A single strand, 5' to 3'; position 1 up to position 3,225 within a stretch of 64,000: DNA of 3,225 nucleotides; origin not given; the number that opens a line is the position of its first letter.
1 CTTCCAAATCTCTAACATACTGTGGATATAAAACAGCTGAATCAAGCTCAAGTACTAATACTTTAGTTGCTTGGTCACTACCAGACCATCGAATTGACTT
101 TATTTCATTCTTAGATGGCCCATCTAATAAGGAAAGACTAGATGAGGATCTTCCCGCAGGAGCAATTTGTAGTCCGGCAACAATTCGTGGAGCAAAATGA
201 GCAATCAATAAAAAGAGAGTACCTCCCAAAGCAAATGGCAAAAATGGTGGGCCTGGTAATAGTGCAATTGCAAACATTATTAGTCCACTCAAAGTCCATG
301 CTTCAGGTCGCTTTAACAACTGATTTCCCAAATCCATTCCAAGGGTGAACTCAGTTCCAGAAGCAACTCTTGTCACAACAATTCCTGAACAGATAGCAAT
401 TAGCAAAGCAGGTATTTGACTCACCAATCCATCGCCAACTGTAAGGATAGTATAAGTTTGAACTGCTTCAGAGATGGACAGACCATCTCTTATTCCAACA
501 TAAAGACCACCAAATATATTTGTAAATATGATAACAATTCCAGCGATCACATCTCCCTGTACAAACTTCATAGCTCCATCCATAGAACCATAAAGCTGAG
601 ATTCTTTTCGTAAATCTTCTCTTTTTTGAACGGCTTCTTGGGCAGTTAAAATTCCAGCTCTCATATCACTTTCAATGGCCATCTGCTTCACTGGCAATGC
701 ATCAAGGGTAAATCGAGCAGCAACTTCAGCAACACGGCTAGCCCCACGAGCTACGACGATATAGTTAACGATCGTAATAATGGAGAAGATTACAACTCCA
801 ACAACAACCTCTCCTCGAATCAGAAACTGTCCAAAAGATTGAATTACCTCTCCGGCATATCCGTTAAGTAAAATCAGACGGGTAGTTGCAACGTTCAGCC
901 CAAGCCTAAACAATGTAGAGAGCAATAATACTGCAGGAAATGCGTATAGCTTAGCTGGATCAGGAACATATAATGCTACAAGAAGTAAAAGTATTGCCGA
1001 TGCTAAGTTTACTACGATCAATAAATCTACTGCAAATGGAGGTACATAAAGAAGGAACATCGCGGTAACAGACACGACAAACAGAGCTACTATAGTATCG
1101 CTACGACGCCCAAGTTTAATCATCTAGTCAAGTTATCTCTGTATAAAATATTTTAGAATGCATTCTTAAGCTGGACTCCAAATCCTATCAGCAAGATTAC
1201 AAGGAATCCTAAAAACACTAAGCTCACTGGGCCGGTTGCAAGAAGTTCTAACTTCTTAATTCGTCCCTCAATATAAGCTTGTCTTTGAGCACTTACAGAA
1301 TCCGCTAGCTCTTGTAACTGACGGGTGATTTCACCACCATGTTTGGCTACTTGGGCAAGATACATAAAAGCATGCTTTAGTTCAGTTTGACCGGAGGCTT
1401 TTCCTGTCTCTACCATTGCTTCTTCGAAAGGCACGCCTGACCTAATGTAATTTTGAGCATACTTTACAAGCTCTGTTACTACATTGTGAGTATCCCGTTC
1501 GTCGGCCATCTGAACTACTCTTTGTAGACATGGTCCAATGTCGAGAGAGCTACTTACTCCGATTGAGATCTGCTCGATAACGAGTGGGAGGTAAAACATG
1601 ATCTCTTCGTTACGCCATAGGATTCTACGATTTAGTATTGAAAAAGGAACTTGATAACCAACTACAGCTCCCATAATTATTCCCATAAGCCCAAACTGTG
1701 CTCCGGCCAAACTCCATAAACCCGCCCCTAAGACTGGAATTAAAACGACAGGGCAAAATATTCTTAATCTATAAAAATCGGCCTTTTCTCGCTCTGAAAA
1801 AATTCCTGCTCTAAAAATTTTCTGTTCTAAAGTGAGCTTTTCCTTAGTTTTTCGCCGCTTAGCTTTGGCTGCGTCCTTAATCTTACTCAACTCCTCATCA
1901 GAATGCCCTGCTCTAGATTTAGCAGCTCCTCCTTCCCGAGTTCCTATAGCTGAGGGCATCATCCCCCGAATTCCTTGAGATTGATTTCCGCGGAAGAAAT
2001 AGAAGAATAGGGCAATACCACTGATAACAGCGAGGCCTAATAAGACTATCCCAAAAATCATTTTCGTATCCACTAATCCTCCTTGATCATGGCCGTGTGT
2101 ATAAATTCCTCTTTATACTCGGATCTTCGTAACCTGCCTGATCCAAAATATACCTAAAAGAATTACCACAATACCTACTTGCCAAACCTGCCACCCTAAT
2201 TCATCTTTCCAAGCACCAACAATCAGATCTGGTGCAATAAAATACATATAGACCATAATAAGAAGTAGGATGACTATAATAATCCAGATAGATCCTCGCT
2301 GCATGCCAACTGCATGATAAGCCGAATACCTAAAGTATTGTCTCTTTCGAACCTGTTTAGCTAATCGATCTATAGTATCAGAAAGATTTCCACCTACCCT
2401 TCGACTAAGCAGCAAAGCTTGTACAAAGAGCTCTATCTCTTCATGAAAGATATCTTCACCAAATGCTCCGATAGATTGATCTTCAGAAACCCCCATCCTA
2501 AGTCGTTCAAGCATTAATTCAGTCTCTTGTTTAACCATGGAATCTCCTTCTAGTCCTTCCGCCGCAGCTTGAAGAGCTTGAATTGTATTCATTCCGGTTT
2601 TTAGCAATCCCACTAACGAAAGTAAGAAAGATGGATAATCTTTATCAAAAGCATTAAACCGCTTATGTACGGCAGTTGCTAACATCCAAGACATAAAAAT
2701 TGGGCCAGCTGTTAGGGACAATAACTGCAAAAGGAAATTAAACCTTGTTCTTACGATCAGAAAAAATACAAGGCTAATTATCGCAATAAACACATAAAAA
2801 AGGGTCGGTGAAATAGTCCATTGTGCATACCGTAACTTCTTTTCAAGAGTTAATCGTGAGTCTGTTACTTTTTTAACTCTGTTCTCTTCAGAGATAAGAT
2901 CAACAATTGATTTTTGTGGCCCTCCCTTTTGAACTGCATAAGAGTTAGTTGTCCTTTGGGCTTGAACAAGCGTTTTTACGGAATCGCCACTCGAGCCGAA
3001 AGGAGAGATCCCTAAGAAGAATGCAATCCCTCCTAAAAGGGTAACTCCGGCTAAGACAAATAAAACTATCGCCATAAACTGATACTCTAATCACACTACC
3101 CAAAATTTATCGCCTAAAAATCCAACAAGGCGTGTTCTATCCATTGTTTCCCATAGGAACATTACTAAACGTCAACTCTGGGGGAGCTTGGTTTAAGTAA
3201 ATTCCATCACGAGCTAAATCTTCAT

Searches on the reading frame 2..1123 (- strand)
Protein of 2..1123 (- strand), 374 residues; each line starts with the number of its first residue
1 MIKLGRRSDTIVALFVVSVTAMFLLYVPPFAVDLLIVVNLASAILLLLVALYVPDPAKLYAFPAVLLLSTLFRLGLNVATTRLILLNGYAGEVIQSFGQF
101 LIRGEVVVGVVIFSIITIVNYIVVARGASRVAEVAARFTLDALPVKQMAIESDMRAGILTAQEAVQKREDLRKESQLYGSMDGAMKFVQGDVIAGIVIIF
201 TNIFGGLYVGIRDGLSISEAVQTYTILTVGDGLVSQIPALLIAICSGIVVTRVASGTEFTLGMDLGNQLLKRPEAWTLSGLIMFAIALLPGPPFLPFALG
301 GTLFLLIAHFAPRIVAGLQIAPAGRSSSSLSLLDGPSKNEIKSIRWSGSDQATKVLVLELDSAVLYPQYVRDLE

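Call 81: search_protein_families(library=pfam, proteins=[window:2-1123:-], max_evalue=0.001)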
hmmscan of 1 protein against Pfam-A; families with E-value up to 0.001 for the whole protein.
window:2-1123:- (374 aa): 1 family
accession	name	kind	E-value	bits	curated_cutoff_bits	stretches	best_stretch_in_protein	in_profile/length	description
PF00771.25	FHIPEP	-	1.6e-125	420.6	29.1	1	21-311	3-294/657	FHIPEP family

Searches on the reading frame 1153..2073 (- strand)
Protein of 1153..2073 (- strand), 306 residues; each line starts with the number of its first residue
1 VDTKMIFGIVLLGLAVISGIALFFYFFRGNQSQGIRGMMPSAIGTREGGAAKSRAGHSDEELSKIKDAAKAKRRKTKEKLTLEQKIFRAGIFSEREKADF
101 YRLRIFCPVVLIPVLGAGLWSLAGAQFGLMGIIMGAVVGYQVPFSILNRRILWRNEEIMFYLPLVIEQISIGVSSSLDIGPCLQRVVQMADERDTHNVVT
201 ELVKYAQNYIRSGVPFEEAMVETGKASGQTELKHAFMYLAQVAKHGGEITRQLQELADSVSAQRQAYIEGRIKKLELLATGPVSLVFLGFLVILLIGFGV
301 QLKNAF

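Call 4: search_protein_families(library=pfam, proteins=[window:1153-2073:-], max_evalue=0.01)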
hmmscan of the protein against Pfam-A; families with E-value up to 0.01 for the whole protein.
window:1153-2073:- (306 aa): 2 families
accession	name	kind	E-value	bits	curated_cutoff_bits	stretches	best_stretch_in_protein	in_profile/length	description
PF00482.28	T2SSF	-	3.6e-10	40.3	25.2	1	168-296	4-124/125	Type II secretion system (T2SS), protein F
PF20990.2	DUF2207_C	-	0.00063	20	33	0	61-139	103-176/247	Predicted membrane protein (DUF2207) C-terminal domain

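Call 53: search_protein_families(library=ncbifam, proteins=[window:1153-2073:-], max_evalue=0.001)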
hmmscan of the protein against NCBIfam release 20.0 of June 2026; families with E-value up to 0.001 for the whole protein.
window:1153-2073:- (306 aa): 0 families

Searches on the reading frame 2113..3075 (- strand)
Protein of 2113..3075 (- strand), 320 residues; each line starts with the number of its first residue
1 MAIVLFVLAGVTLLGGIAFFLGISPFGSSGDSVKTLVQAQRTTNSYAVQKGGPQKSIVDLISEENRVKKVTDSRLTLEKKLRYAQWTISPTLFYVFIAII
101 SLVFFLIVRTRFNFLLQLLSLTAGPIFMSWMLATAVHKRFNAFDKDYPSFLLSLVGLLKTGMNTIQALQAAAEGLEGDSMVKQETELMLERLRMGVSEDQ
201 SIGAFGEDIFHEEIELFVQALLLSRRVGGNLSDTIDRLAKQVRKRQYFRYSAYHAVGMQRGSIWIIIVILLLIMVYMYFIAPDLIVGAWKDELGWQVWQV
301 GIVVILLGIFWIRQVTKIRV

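Call 4: search_protein_families(library=pfam, proteins=[window:2113-3075:-], max_evalue=0.01)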
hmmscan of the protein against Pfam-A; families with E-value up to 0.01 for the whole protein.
window:2113-3075:- (320 aa): 1 family
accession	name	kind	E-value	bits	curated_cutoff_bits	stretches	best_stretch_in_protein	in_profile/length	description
PF00482.28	T2SSF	-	1.8e-14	54.2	25.2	1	150-278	1-124/125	Type II secretion system (T2SS), protein F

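Call 53: search_protein_families(library=ncbifam, proteins=[window:2113-3075:-], max_evalue=0.001)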
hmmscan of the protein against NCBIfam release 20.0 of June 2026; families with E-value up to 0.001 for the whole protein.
window:2113-3075:- (320 aa): 1 family
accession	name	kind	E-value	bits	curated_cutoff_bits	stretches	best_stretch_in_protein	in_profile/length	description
NF004705.1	PRK06041.1-3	equivalog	5.8e-07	28.8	400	1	92-277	193-375/465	archaellar assembly protein ArlJ/FlaJ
